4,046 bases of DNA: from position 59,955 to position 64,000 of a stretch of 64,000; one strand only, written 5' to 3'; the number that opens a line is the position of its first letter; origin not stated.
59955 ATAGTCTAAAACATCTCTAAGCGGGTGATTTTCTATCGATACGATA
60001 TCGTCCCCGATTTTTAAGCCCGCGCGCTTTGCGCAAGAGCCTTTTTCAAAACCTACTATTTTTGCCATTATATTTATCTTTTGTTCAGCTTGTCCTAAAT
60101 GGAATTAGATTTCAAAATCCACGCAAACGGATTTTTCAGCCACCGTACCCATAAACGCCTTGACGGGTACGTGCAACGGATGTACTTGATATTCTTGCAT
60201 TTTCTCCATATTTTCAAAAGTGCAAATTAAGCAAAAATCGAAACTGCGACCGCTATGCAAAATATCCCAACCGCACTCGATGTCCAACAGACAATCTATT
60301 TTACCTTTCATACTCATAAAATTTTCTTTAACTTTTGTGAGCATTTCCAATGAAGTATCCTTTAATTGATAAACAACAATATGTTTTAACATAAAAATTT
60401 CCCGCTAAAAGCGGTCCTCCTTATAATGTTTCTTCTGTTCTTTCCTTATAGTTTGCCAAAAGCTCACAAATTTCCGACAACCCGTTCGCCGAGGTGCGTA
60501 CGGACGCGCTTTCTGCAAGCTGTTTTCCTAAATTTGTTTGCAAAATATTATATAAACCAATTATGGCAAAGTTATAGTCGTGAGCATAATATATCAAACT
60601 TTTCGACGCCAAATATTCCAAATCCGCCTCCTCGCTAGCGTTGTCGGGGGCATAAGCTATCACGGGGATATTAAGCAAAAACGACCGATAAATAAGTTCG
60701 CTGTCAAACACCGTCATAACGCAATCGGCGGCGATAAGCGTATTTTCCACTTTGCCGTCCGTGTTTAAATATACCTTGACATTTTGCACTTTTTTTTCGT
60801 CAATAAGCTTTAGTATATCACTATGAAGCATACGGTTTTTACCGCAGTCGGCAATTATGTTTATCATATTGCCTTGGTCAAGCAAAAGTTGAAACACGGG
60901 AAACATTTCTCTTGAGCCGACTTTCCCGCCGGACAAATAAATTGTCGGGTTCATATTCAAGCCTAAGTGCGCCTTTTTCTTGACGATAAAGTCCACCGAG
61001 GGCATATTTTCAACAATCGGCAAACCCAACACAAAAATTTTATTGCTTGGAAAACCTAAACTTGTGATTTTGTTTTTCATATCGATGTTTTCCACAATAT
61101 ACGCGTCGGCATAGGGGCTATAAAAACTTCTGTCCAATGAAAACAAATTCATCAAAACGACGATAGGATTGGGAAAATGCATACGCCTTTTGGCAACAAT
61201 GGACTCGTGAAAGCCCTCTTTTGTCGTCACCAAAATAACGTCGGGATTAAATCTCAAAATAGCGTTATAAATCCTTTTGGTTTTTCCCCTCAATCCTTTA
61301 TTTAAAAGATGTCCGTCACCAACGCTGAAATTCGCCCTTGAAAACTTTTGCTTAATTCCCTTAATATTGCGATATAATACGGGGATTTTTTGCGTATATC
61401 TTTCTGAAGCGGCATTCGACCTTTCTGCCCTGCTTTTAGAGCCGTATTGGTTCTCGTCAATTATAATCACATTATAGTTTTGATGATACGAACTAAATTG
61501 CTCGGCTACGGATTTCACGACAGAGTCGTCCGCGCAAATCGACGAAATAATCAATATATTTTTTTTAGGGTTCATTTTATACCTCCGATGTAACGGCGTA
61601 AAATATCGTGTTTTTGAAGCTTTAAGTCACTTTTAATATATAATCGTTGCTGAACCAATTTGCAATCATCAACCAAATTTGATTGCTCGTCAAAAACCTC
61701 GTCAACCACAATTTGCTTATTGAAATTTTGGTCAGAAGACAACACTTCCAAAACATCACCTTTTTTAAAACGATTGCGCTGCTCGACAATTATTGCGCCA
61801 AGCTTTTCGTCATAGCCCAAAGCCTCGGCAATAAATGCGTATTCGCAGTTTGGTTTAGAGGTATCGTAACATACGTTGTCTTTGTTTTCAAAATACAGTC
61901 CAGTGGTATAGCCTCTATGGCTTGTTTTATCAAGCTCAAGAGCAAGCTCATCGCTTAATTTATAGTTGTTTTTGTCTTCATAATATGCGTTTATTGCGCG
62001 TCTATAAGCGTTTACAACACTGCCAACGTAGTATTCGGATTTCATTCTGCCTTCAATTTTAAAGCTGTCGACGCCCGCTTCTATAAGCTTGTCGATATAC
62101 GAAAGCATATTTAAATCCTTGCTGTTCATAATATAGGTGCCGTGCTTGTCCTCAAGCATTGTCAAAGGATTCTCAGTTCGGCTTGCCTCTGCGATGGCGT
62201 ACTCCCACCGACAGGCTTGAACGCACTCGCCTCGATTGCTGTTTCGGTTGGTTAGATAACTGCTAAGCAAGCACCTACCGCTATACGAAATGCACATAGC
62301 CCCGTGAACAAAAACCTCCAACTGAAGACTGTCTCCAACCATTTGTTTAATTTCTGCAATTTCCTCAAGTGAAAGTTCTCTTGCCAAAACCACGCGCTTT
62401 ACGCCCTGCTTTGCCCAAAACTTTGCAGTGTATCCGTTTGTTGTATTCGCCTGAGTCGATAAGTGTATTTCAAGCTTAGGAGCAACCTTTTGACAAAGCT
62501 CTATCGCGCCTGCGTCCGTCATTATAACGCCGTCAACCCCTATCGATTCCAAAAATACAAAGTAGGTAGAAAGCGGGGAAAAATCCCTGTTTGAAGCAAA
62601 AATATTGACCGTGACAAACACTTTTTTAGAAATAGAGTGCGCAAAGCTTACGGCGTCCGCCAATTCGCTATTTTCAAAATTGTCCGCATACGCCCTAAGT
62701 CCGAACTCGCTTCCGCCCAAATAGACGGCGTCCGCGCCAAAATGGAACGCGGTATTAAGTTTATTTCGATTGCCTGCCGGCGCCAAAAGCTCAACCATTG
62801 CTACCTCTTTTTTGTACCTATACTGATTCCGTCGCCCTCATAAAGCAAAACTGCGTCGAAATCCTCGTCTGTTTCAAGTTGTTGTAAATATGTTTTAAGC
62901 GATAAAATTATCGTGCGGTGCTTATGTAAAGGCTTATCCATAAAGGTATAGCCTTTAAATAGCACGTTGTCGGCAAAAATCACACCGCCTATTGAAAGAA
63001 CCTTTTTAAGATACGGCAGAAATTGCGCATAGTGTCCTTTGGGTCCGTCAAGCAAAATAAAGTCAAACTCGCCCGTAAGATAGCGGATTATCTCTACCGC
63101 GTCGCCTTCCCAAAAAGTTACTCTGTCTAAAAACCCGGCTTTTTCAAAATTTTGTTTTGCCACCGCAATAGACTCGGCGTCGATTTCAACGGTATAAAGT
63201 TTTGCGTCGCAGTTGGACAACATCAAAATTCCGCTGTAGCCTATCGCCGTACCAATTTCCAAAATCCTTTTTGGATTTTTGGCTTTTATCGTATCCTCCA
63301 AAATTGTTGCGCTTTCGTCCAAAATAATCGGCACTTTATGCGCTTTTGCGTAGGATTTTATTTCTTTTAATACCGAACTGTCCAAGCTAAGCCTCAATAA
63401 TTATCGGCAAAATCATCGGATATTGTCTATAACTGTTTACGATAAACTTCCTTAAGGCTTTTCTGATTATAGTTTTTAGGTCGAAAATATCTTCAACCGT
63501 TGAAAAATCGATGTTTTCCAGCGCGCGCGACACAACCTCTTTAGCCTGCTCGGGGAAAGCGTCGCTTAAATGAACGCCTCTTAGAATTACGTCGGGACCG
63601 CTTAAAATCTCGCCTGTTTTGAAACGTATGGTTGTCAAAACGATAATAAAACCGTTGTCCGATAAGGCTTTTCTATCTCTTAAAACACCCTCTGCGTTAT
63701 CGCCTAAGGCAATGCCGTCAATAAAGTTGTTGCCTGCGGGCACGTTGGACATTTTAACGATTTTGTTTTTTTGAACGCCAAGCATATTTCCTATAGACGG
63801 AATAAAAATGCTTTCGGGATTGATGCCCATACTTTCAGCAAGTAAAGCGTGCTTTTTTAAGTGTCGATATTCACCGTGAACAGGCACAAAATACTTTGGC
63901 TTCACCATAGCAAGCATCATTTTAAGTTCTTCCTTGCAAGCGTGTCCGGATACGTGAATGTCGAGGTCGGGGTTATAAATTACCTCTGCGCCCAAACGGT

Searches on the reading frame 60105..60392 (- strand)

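Call 47: search_protein_families(library=pfam, proteins=[window:60105-60392:-], max_evalue=0.01)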
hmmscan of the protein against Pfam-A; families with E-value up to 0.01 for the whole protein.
window:60105-60392:- (95 aa): 1 family
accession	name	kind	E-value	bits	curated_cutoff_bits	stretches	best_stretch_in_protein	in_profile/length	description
PF07876.18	Dabb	-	8.2e-20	71.7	25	1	2-94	1-95/96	Stress responsive A/B Barrel Domain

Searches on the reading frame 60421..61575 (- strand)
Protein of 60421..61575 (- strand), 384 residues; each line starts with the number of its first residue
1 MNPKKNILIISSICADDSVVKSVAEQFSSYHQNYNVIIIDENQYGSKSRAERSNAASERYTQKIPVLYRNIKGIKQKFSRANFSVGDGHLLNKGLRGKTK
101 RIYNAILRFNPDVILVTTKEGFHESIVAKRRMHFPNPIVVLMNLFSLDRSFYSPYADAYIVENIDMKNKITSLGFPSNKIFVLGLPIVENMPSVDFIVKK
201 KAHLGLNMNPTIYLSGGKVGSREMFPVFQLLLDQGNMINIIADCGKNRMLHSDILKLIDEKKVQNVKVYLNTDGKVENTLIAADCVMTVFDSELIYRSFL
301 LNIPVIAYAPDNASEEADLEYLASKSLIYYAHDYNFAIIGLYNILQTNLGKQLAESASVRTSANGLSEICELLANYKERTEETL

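Call 47: search_protein_families(library=pfam, proteins=[window:60421-61575:-], max_evalue=0.01)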
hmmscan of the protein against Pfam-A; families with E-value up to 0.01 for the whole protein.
window:60421-61575:- (384 aa): 1 family
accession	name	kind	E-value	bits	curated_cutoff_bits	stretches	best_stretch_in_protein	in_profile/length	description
PF06925.17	MGDG_synth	-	1.7e-09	38.4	25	1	17-187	2-169/169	Monogalactosyldiacylglycerol (MGDG) synthase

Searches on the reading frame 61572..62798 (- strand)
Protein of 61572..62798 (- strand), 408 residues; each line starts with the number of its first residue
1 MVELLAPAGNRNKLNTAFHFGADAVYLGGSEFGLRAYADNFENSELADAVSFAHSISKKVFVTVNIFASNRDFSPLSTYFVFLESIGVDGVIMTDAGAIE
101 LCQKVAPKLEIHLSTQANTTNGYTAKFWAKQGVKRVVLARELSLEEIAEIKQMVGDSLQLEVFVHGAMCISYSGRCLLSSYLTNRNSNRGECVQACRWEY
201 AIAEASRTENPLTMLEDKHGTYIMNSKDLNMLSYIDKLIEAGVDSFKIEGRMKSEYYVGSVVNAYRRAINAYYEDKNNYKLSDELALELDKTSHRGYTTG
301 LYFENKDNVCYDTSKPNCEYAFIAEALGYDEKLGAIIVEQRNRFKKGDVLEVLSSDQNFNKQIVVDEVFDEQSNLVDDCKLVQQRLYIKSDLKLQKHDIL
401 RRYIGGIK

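Call 47: search_protein_families(library=pfam, proteins=[window:61572-62798:-], max_evalue=0.01)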
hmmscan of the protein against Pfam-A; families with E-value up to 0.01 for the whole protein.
window:61572-62798:- (408 aa): 2 families
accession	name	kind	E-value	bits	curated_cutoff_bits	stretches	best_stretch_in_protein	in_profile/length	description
PF01136.24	Peptidase_U32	-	1.5e-95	319.3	22.4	1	76-307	4-232/233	Peptidase family U32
PF16325.11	Peptidase_U32_C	-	1.7e-16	60.6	28.2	1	319-401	2-83/83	Peptidase family U32 C-terminal domain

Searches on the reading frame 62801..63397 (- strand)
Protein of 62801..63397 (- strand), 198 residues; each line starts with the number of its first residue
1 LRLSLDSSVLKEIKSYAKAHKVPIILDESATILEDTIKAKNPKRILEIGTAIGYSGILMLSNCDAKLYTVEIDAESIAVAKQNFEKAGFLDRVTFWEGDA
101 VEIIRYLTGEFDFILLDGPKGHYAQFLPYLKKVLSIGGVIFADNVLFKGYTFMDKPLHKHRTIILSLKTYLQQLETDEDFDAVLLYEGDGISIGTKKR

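Call 47: search_protein_families(library=pfam, proteins=[window:62801-63397:-], max_evalue=0.01)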
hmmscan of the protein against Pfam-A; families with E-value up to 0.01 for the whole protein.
window:62801-63397:- (198 aa): 14 families
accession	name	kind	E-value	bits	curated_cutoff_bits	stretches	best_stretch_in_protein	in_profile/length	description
PF01596.23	Methyltransf_3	-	4.9e-24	85.2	22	1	7-196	8-203/204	O-methyltransferase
PF13578.12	Methyltransf_24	-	1.3e-10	42.5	26.3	1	46-145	1-105/105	Methyltransferase domain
PF13847.12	Methyltransf_31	-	2.6e-09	37.4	27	1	43-142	5-109/145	Methyltransferase domain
PF13649.12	Methyltransf_25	-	5.6e-08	33.8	27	1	45-137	1-96/97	Methyltransferase domain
PF05175.20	MTS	-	7.8e-07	29.3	23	1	26-118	16-106/170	Methyltransferase small domain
PF08241.18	Methyltransf_11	-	1.4e-05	26.1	21.2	1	46-140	1-93/95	Methyltransferase domain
PF01170.24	UPF0020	-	0.00034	20.8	22.3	1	62-121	74-132/197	RMKL-like, methyltransferase domain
PF01564.23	Spermine_synth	-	0.00058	19.9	22.9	1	39-142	16-130/186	Spermine/spermidine synthase domain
PF01189.24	Methyltr_RsmB-F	-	0.0012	18.9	27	1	38-119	5-88/199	16S rRNA methyltransferase RsmB/F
PF02475.24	TRM5-TYW2_MTfase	-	0.0018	18.7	28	1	39-158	34-150/164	TRM5/TYW2 methyltransferase domain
PF09445.16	Methyltransf_15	-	0.0034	17.4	22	1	65-121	23-82/165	RNA cap guanine-N2 methyltransferase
PF12847.13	Methyltransf_18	-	0.0052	17.3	27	1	41-117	14-89/151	Methyltransferase domain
PF13489.12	Methyltransf_23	-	0.0096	16.1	27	0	39-115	20-86/164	Methyltransferase domain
PF08704.16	GCD14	-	0.0099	16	26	0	15-124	14-127/247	tRNA methyltransferase complex GCD14 subunit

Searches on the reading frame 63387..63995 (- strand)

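Call 47: search_protein_families(library=pfam, proteins=[window:63387-63995:-], max_evalue=0.01)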
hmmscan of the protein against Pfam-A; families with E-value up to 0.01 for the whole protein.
window:63387-63995:- (202 aa): 2 families
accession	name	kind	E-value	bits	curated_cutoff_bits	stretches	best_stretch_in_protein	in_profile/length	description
PF17770.6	RNase_J_C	-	4.5e-22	79.4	23.8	1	104-201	1-101/102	Ribonuclease J C-terminal domain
PF07521.17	RMMBL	-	1.2e-16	60.9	21.6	1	13-59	11-59/63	Zn-dependent metallo-hydrolase RNA specificity domain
